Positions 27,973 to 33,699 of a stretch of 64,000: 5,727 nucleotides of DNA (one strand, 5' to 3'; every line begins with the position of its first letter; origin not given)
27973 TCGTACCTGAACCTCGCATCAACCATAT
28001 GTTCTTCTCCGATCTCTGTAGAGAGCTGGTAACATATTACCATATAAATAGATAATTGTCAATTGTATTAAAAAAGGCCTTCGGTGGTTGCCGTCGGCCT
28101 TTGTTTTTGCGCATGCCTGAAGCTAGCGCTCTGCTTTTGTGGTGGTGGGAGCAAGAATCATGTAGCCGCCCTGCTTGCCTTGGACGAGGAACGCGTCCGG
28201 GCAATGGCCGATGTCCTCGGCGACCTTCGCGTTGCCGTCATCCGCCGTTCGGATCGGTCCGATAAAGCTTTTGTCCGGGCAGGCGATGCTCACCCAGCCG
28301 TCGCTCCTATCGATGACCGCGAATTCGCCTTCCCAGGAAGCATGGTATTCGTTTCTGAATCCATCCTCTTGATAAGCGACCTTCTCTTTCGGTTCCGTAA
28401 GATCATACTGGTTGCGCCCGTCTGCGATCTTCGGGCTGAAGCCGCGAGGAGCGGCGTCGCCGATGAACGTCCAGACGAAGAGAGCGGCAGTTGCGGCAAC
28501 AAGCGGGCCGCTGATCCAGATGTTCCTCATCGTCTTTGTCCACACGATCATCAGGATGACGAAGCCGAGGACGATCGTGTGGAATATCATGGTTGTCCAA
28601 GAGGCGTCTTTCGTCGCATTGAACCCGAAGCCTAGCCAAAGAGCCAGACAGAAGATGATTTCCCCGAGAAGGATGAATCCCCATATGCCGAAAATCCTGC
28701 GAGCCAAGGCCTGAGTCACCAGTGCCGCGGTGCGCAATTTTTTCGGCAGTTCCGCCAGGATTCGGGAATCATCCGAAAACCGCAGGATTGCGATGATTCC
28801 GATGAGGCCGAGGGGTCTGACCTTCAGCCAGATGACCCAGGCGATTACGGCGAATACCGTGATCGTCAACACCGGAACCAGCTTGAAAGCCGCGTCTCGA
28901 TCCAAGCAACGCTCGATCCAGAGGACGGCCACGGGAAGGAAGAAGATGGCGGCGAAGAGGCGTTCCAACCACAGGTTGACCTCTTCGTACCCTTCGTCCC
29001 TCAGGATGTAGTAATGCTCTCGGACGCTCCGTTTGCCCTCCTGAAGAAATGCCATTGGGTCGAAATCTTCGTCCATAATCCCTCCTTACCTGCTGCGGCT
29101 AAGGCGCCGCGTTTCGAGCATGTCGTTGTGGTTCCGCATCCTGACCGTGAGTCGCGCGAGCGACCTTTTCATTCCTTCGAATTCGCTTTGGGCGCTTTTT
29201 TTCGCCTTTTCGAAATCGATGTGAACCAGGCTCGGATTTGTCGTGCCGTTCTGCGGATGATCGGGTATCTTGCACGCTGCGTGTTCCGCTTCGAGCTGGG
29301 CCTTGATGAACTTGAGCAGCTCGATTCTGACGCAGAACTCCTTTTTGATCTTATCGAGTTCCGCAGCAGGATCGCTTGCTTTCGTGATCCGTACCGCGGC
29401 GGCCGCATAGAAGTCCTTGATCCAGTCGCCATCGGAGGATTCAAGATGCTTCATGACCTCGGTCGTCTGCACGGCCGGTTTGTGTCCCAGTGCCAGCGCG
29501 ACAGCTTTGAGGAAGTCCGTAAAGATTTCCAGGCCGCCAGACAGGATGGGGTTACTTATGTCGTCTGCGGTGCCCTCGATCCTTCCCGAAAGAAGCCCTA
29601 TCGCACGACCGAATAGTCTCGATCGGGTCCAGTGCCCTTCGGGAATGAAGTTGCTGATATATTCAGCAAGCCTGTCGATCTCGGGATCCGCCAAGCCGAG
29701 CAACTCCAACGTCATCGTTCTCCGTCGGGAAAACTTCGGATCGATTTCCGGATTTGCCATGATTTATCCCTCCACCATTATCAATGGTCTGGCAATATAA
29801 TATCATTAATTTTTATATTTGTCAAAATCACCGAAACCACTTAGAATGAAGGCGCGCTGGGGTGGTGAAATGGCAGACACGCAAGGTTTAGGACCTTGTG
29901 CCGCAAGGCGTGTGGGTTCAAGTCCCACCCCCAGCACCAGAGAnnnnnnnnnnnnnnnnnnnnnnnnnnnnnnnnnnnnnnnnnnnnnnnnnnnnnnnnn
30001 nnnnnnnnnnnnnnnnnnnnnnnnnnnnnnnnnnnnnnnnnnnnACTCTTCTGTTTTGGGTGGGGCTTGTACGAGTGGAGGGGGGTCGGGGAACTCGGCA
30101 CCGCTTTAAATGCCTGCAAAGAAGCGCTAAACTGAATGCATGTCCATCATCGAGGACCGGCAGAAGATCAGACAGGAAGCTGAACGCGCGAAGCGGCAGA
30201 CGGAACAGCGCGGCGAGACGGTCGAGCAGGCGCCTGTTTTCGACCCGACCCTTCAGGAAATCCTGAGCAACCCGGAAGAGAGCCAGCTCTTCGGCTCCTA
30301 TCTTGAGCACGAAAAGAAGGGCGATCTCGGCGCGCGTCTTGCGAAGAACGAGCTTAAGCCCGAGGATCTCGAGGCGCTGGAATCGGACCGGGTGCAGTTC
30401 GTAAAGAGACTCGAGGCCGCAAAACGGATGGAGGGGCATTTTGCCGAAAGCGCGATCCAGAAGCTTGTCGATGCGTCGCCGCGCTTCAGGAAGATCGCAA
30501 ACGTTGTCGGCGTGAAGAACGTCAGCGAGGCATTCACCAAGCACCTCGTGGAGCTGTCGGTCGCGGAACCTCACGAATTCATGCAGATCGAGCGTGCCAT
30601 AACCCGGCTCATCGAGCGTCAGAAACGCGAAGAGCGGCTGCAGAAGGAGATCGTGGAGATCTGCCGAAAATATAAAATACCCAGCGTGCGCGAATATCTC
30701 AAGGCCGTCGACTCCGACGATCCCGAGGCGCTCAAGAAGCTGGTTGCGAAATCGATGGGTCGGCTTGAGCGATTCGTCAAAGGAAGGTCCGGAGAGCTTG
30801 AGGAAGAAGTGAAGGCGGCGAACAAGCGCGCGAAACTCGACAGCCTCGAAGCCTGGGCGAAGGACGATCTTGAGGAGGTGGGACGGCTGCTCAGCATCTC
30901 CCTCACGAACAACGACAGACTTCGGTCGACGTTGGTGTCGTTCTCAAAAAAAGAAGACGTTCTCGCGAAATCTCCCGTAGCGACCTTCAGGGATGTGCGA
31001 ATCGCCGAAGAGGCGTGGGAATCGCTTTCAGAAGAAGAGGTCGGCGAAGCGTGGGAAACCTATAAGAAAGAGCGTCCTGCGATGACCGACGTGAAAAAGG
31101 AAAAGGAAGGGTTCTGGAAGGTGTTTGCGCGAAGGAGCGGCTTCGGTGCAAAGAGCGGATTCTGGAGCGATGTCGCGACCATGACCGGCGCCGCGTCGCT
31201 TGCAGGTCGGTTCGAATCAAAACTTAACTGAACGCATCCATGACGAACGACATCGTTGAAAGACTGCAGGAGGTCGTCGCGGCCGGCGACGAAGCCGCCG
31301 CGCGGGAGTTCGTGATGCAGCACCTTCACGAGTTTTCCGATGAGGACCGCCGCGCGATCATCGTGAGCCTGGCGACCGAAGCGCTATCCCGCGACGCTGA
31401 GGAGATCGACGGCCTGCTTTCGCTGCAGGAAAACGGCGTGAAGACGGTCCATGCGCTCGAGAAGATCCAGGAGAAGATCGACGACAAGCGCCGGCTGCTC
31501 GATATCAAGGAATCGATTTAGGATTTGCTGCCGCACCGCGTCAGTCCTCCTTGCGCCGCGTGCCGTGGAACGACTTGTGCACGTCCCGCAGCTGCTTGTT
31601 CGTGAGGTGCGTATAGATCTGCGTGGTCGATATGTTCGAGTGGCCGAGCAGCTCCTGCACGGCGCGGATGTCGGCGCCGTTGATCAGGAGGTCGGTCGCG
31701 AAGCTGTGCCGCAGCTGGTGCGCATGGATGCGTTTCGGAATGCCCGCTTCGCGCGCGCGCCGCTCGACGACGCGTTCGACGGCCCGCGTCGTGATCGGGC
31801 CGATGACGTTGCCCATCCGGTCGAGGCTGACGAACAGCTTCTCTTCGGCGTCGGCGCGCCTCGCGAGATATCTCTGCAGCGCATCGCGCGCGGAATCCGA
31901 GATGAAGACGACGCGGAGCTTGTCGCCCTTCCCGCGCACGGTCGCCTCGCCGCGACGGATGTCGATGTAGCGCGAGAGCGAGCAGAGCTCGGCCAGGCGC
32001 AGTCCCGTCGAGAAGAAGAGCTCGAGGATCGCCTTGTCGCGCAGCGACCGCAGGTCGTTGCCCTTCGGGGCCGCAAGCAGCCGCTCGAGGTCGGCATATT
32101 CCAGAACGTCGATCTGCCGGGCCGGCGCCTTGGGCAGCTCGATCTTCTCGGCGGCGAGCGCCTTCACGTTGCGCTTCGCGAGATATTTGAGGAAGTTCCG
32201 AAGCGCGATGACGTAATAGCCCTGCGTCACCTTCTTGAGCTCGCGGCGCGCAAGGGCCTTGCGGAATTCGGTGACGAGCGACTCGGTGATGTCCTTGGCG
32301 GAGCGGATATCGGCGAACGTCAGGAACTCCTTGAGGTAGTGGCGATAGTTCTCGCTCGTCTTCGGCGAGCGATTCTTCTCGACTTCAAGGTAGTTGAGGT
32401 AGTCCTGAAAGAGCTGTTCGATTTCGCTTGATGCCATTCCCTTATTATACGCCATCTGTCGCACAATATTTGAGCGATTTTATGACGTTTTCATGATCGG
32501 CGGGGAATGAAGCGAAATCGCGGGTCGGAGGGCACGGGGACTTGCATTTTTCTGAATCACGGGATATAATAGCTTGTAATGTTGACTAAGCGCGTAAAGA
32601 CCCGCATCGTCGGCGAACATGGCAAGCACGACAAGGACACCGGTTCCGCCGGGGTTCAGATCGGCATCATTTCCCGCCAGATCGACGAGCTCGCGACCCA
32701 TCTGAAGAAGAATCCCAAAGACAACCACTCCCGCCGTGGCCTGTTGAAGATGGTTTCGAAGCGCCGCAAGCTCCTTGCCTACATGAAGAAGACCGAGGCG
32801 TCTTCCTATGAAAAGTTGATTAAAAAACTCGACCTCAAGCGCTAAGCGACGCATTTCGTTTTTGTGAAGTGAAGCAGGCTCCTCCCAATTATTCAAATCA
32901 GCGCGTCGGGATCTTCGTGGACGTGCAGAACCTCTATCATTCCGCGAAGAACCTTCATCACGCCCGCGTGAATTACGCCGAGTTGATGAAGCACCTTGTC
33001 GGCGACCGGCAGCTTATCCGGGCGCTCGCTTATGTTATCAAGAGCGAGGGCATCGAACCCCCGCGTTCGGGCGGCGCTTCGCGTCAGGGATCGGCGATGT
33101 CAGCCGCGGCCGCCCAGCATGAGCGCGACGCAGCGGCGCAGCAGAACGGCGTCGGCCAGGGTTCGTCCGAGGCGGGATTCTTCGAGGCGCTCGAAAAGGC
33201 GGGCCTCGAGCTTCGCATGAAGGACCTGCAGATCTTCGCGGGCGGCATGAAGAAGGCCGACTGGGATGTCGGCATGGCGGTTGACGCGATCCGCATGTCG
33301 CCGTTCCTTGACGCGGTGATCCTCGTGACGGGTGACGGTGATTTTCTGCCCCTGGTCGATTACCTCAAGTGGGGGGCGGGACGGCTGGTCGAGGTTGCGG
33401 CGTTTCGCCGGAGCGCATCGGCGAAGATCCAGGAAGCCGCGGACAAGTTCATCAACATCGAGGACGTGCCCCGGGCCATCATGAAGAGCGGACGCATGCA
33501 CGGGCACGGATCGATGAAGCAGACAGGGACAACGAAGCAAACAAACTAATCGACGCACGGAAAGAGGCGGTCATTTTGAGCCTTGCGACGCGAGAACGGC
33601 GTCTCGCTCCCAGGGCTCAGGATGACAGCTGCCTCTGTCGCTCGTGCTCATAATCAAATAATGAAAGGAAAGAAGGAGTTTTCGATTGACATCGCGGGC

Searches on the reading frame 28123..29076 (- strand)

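Call 28: search_protein_families(library=pfam, proteins=[window:28123-29076:-], max_evalue=0.001)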
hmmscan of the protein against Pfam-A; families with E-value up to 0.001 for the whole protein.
window:28123-29076:- (317 aa): 1 family
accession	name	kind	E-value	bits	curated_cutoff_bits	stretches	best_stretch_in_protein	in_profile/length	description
PF00689.26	Cation_ATPase_C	-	8.4e-05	22.9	27.3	1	104-196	31-117/175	Cation transporting ATPase, C-terminus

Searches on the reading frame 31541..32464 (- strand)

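Call 28: search_protein_families(library=pfam, proteins=[window:31541-32464:-], max_evalue=0.001)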
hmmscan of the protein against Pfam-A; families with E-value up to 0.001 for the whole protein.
window:31541-32464:- (307 aa): 4 families
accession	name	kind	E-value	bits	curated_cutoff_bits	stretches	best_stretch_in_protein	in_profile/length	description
PF00589.27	Phage_integrase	-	6.3e-42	143.7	27.1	1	121-289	3-170/172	Phage integrase family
PF02899.23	Phage_int_SAM_1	-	3.3e-13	50.2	22.3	1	20-98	2-82/83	Phage integrase, N-terminal SAM-like domain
PF13495.12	Phage_int_SAM_4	-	7.9e-08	33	27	1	18-100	1-83/85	Phage integrase, N-terminal SAM-like domain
PF13102.12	Phage_int_SAM_5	-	6.7e-06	26.8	22.3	1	27-94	11-81/98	Phage integrase SAM-like domain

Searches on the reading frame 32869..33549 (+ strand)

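Call 28: search_protein_families(library=pfam, proteins=[window:32869-33549:+], max_evalue=0.001)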
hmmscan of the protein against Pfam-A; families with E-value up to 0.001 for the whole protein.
window:32869-33549:+ (226 aa): 1 family
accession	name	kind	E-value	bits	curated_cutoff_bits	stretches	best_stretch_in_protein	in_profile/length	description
PF01936.24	NYN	-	4.2e-27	95.9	24.2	1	12-198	1-145/145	NYN domain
